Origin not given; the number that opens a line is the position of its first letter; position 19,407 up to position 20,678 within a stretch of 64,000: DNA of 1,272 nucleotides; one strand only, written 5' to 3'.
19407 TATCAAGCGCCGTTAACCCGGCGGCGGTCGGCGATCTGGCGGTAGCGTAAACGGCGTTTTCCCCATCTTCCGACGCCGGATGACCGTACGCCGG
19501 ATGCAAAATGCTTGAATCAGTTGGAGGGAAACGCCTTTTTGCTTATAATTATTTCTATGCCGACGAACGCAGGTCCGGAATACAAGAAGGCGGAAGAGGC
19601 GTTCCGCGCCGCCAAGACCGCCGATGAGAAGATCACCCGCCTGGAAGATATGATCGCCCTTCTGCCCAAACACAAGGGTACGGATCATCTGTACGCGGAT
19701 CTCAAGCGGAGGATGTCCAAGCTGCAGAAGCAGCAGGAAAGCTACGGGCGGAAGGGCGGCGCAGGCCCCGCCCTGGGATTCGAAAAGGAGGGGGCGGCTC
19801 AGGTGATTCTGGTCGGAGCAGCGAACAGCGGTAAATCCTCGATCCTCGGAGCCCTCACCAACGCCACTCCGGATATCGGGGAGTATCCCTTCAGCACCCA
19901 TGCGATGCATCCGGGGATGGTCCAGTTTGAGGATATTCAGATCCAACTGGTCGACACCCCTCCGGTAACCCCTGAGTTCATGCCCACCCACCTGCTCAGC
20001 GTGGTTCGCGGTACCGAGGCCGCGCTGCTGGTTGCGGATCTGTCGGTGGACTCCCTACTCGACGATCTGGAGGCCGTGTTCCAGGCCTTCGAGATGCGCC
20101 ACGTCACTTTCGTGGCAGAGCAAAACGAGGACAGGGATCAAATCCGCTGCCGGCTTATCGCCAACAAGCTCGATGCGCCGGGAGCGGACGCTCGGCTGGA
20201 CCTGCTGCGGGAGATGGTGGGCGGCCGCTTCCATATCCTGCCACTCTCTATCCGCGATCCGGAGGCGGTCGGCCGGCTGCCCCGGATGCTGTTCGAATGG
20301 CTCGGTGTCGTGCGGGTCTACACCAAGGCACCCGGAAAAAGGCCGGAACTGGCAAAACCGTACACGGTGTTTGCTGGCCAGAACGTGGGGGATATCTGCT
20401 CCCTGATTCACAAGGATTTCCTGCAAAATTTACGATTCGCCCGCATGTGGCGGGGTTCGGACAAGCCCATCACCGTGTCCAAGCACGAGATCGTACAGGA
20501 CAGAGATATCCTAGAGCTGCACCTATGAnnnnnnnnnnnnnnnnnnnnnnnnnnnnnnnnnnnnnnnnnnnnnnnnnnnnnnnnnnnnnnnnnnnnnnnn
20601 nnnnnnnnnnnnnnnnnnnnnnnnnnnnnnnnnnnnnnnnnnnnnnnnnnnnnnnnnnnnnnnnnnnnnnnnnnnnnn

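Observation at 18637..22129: Surface-protein cluster built around a DRG-like TGS GTPase with a degenerate G3 motif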

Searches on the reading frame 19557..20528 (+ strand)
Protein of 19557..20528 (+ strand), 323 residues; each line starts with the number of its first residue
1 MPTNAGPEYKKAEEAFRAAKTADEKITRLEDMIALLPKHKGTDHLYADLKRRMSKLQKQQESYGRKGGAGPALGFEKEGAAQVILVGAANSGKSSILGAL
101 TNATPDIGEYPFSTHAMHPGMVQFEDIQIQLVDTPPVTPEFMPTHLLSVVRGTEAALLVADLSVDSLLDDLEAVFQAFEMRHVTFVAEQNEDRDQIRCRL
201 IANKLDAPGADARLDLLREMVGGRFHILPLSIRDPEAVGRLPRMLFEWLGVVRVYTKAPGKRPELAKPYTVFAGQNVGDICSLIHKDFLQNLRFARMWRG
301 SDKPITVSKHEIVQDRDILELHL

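Call 3: search_protein_families(library=pfam, proteins=[window:19557-20528:+], max_evalue=0.01)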
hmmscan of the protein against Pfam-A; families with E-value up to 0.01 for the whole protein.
window:19557-20528:+ (323 aa): 3 families
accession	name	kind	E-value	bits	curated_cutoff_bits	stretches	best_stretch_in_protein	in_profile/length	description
PF01926.29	MMR_HSR1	-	7.2e-13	49.1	21.9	1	82-175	1-100/113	50S ribosome-binding GTPase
PF02421.24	FeoB_N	-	8.7e-08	32.3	27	1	82-135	2-55/156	Ferrous iron transport protein B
PF02824.27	TGS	-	0.00051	20.5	22.2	1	252-321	1-58/60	TGS domain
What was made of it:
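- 20310..20519 (+): TGS domain. Pfam 20.5 bits, just under the 22.2 cut-off (call 3).
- Checked: Gene 2, 19557-20528: MMR_HSR1 plus a weak TGS match (call 3).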

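Call 4: search_protein_families(library=ncbifam, proteins=[window:19557-20528:+], max_evalue=0.01)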
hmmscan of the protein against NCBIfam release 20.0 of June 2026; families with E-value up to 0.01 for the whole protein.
window:19557-20528:+ (323 aa): 14 families
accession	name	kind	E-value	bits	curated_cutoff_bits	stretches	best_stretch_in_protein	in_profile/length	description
NF008955.0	PRK12297.1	equivalog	6.9e-11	41.7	406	1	80-250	159-329/429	GTPase ObgE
TIGR02729.1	Obg_CgtA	equivalog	2.4e-10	40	280.25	1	72-137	149-215/329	Obg family GTPase CgtA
NF008954.1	PRK12296.1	equivalog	3.7e-10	38.8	377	1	73-247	152-337/470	GTPase ObgE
NF008956.1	PRK12299.1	equivalog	5.7e-10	38.7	300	1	70-135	148-214/327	GTPase ObgE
TIGR00437.1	feoB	equivalog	2e-06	26.8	315.65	1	87-135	1-49/594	ferrous iron transport protein B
TIGR00231.1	small_GTP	domain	3.9e-06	26.7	42.5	1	81-209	4-126/164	GTP-binding protein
NF000908.1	PRK00089.1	equivalog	1.1e-05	24.8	237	1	82-247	5-165/291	GTPase Era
NF007171.0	PRK09602.1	subfamily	1.4e-05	24.2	387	1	82-119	4-41/397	YchF-related putative GTPase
TIGR03156.1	GTP_HflX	equivalog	5.9e-05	22.1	216.75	1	49-209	159-315/351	GTPase HflX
TIGR00092.1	TIGR00092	equivalog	0.00031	20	279.2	1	85-129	7-52/368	redox-regulated ATPase YchF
TIGR03594.1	GTPase_EngA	equivalog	0.00036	19.7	306.7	1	82-217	2-130/432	ribosome biogenesis GTPase Der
NF003255.0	PRK04213.1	equivalog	0.0014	18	164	1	78-135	7-60/204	GTP-binding protein EngB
NF001452.0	PRK00311.1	subfamily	0.0046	16.3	272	1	133-178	57-103/267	3-methyl-2-oxobutanoate hydroxymethyltransferase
TIGR03598.1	GTPase_YsxC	equivalog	0.0048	16.6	124.45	1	77-117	15-57/186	ribosome biogenesis GTP-binding protein YihA/YsxC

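Call 5: search_solved_structures(query=window:19557-20528:+, max_evalue=0.01, show_alignments=3)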
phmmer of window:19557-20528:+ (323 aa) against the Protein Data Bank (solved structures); distinct sequences matched with E-value up to 0.01: 30.
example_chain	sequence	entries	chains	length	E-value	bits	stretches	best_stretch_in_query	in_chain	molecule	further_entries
7nrc_So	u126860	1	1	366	6.7e-26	94.4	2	24-137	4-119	Ribosome-interacting GTPase 2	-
4a9a_A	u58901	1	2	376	4.2e-23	85.2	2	20-137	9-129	RIBOSOME-INTERACTING GTPASE 1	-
7rr5_R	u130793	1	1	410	7.6e-23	84.3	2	21-137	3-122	Ribosome-interacting GTPase 1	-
7odt_t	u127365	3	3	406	7.3e-11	45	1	72-228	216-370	Mitochondrial ribosome-associated GTPase 2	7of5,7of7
7o9k_G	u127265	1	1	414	7.6e-11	44.9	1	72-228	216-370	Mitochondrial ribosome-associated GTPase 2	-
9e9c_t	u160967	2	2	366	6.4e-08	35.3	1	80-221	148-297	GTP-binding protein 10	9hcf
2eki_A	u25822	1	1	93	1.7e-07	33.9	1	248-321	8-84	Developmentally-regulated GTP-binding protein 1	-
2e87_A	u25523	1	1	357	3.4e-07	32.9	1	82-138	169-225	Hypothetical protein PH1320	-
7oi6_y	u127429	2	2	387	1.6e-06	30.7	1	80-217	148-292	GTP-binding protein 10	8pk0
1udx_A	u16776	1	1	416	2e-06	30.4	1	73-138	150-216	the GTP-binding protein Obg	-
1lnz_A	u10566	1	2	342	7.5e-06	28.5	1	75-238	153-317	SPO0B-associated GTP-binding protein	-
3kxk_A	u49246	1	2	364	8e-05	25.1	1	47-177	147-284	GTP-binding protein (HflX)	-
7aoi_XL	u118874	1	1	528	9.3e-05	24.9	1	48-190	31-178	GTP-binding protein, putative,mt-EngA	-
6yxx_EA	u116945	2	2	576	0.00012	24.6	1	48-190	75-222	mt-EngA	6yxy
3k53_A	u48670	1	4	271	0.00027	23.4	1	83-245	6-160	Ferrous iron transport protein b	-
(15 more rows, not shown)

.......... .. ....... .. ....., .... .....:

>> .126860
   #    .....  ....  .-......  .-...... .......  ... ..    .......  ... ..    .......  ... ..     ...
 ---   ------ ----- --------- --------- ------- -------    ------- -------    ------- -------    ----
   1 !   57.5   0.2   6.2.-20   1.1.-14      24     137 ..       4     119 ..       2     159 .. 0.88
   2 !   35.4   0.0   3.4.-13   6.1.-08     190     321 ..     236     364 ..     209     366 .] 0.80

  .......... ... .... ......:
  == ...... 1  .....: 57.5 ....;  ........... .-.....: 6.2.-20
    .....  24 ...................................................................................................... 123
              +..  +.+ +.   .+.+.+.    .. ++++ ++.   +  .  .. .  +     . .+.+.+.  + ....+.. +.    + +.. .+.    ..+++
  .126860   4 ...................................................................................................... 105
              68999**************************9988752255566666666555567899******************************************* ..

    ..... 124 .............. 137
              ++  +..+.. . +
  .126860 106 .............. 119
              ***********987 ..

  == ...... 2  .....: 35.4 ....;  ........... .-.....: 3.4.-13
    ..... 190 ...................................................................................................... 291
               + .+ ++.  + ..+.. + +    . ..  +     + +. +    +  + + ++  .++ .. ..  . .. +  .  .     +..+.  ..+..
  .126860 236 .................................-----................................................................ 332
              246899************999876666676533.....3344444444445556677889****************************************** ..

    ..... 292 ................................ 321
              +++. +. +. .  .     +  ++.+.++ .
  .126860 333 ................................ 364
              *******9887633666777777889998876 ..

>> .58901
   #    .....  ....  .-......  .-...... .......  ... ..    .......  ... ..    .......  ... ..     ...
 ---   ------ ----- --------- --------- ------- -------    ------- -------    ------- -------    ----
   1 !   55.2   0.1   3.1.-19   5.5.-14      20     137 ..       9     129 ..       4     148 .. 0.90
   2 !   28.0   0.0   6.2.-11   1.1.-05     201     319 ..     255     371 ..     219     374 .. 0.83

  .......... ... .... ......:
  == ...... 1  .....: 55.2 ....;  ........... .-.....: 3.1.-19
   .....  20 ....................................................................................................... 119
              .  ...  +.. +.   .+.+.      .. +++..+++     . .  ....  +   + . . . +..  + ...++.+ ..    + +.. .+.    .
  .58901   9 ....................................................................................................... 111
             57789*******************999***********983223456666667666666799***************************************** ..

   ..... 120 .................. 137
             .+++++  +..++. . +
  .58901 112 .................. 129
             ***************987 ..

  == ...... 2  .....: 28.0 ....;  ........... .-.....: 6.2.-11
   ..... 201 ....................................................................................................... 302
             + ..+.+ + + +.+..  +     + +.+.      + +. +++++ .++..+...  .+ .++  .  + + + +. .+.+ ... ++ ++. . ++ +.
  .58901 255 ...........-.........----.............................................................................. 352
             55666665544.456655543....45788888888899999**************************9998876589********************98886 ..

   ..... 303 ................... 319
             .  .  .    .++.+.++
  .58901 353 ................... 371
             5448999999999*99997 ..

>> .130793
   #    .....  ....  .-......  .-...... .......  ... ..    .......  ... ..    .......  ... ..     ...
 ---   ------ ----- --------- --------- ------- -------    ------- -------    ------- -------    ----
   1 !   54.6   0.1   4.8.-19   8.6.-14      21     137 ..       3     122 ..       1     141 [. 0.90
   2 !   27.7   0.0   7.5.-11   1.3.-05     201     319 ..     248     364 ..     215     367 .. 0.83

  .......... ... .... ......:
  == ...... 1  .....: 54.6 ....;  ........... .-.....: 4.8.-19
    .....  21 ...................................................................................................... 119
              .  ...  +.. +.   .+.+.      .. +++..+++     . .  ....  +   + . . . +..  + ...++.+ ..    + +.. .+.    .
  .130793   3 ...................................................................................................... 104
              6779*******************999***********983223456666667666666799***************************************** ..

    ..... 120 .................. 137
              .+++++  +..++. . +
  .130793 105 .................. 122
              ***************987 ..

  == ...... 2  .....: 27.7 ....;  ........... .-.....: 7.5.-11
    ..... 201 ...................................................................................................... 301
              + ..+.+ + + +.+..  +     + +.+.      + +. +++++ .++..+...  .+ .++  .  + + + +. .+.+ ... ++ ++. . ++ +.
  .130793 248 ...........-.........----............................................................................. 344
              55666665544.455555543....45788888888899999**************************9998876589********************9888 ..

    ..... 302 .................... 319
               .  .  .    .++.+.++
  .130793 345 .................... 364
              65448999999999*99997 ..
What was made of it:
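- On DRG (Rbg1/Rbg2) GTPase family: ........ aligns with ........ (call 5).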

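Call 6: find_homologous_proteins(query=window:19557-20528:+)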
Query window:19557-20528:+ (323 aa): 4314 proteins with E <= 0.001 among 7580 candidates; the best 120 are listed.
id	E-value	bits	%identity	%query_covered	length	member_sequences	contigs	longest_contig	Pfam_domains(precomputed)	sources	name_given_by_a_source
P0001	4.8e-212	721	99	100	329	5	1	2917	PF01926.30,PF02421.25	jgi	-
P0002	1.9e-196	669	92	100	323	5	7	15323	PF02824.28,PF01926.30,PF02421.25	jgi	jgi:ribosome-interacting GTPase 1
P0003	2.5e-191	653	89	100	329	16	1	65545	PF02824.28,PF01926.30,PF02421.25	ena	-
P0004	1.9e-188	643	88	100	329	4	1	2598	PF02824.28,PF01926.30,PF02421.25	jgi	jgi:small GTP-binding protein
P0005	3.5e-188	642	88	100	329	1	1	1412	PF01926.30,PF02421.25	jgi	jgi:small GTP-binding protein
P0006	6.3e-188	641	87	100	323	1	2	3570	PF01926.30,PF02421.25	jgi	jgi:ribosome-interacting GTPase 1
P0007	7.0e-188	641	88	100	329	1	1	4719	PF02824.28,PF01926.30,PF02421.25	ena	-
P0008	9.8e-188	641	88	100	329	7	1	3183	PF01926.30,PF02421.25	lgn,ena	-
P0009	1.2e-187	641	87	100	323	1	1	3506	PF01926.30,PF02421.25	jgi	jgi:ribosome-interacting GTPase 1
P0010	2.9e-187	639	87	100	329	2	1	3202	PF02824.28,PF01926.30,PF02421.25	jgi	jgi:ribosome-interacting GTPase 1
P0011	1.0e-186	637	87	100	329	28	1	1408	PF02824.28,PF01926.30,PF02421.25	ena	-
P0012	1.3e-186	637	87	100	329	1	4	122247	PF02824.28,PF01926.30,PF02421.25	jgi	jgi:ribosome-interacting GTPase 1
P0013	4.2e-186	635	87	100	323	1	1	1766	PF01926.30,PF02421.25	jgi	jgi:ribosome-interacting GTPase 1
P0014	8.7e-186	634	87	100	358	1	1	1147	PF02824.28,PF01926.30,PF02421.25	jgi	jgi:ribosome-interacting GTPase 1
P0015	9.0e-186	634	86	100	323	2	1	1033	PF02824.28,PF01926.30,PF02421.25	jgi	jgi:ribosome-interacting GTPase 1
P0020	4.0e-177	606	83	100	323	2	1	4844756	PF02824.28,PF01926.30,PF02421.25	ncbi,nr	ncbi:MAG: 50S ribosome-binding GTPase [Spirochaetaceae bacterium]|nr:MAG: 50S ribosome-binding GTPas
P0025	8.7e-167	572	77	100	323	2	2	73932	PF01926.30,PF02421.25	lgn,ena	-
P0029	5.1e-148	510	70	100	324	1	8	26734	PF02824.28,PF01926.30,PF02421.25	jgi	jgi:ribosome-interacting GTPase 1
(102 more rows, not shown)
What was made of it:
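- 4314 hits in the homologue search (call 6).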

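Call 8: find_encoding_contigs(protein=P0020, flank=8000, max_places=2)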
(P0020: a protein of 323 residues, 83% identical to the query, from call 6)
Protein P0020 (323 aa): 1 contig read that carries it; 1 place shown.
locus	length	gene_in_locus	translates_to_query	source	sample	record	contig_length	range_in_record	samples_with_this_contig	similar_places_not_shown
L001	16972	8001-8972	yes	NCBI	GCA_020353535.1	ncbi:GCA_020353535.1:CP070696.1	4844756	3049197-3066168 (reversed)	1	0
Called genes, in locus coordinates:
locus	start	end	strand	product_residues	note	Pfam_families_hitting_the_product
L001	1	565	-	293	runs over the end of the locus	-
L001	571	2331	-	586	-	PF10609:ParA, PF13614:AAA_31, PF01656:CbiA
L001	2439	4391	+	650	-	PF00072:Response_reg, PF00512:HisKA (faint), PF00989:PAS, PF13188:PAS_8, PF08448:PAS_4 (weak), PF13426:PAS_9, PF02518:HATPase_c, PF00072:Response_reg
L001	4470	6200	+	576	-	PF02743:dCache_1, PF00672:HAMP, PF07730:HisKA_3, PF13581:HATPase_c_2 (weak), PF02518:HATPase_c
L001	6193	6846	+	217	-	PF00072:Response_reg, PF00196:GerE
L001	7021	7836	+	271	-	PF10988:DUF2807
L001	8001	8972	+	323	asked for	PF02421:FeoB_N, PF01926:MMR_HSR1, PF02824:TGS (weak)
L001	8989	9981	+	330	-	PF13349:DUF4097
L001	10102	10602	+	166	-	-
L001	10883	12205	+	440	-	PF01547:SBP_bac_1, PF13416:SBP_bac_8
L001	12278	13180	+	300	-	PF00528:BPD_transp_1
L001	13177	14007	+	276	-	PF00528:BPD_transp_1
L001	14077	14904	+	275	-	PF00702:Hydrolase (faint), PF08282:Hydrolase_3, PF12710:HAD (faint), PF05116:S6PP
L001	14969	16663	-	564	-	PF00528:BPD_transp_1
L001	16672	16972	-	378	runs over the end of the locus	PF00005:ABC_tran, PF13304:AAA_21 (faint), PF08402:TOBE_2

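Call 9: find_encoding_contigs(protein=P0012, flank=8000, max_places=2)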
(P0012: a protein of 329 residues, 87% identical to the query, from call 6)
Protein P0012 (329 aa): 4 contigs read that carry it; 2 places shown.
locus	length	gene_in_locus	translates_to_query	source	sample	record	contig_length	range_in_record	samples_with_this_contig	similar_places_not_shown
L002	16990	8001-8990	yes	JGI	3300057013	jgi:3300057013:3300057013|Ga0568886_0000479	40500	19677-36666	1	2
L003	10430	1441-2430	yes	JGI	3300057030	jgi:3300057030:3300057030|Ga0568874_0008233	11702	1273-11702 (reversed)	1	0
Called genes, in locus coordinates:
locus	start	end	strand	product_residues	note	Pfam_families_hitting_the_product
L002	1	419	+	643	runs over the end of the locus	PF00501:AMP-binding, PF23562:AMP-binding_C_3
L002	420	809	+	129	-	PF00072:Response_reg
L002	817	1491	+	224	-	PF02660:G3P_acyltransf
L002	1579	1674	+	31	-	-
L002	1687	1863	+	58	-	-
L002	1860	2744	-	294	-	-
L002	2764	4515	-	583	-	PF10609:ParA, PF13614:AAA_31, PF01656:CbiA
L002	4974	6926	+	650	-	PF00072:Response_reg, PF00989:PAS, PF13188:PAS_8, PF08448:PAS_4 (weak), PF13426:PAS_9, PF02518:HATPase_c, PF00072:Response_reg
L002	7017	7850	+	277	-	-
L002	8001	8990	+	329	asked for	PF01926:MMR_HSR1, PF02421:FeoB_N, PF02824:TGS (faint)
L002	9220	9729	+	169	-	-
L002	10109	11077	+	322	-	PF02633:Creatininase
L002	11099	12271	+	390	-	PF08240:ADH_N, PF16912:Glu_dehyd_C, PF00107:ADH_zinc_N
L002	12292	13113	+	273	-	PF01261:AP_endonuc_2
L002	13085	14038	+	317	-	PF01261:AP_endonuc_2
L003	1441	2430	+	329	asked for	PF01926:MMR_HSR1, PF02421:FeoB_N, PF02824:TGS (faint)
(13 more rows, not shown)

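Call 10: find_encoding_contigs(protein=P0025, flank=8000, max_places=2)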
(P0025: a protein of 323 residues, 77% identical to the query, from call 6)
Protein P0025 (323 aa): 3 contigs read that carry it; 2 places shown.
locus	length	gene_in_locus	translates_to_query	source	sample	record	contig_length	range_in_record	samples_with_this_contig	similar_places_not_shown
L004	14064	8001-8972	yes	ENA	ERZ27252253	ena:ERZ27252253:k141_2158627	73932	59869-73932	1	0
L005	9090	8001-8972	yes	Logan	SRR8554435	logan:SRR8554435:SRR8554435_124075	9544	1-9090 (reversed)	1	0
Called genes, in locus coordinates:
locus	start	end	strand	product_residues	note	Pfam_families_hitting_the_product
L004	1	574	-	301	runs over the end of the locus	-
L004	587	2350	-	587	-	PF10609:ParA, PF13614:AAA_31, PF01656:CbiA, PF02374:ArsA_ATPase (weak)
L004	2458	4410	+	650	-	PF00072:Response_reg, PF00989:PAS, PF13188:PAS_8, PF08448:PAS_4, PF13426:PAS_9, PF02518:HATPase_c, PF00072:Response_reg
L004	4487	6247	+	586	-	PF02743:dCache_1, PF00672:HAMP, PF07730:HisKA_3, PF13581:HATPase_c_2 (weak), PF02518:HATPase_c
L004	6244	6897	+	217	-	PF00072:Response_reg, PF00196:GerE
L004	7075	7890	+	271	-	PF10988:DUF2807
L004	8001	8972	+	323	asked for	PF02421:FeoB_N (weak), PF01926:MMR_HSR1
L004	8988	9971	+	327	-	PF13349:DUF4097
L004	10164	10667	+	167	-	-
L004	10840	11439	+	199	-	-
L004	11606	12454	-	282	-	PF02517:Rce1-like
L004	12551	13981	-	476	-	PF00370:FGGY_N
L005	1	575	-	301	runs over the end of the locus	-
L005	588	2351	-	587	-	PF10609:ParA, PF13614:AAA_31, PF01656:CbiA, PF02374:ArsA_ATPase (weak)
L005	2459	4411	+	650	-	PF00072:Response_reg, PF00989:PAS, PF13188:PAS_8, PF08448:PAS_4 (weak), PF13426:PAS_9, PF02518:HATPase_c, PF00072:Response_reg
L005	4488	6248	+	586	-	PF02743:dCache_1, PF00672:HAMP, PF07730:HisKA_3, PF13581:HATPase_c_2 (weak), PF02518:HATPase_c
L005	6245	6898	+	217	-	PF00072:Response_reg, PF00196:GerE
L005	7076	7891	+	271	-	PF10988:DUF2807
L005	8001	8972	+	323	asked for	PF02421:FeoB_N (weak), PF01926:MMR_HSR1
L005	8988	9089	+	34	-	?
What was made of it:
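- The overlap is replaced by a gap of about 16 nt in L001 and L004 (calls 8, 10).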
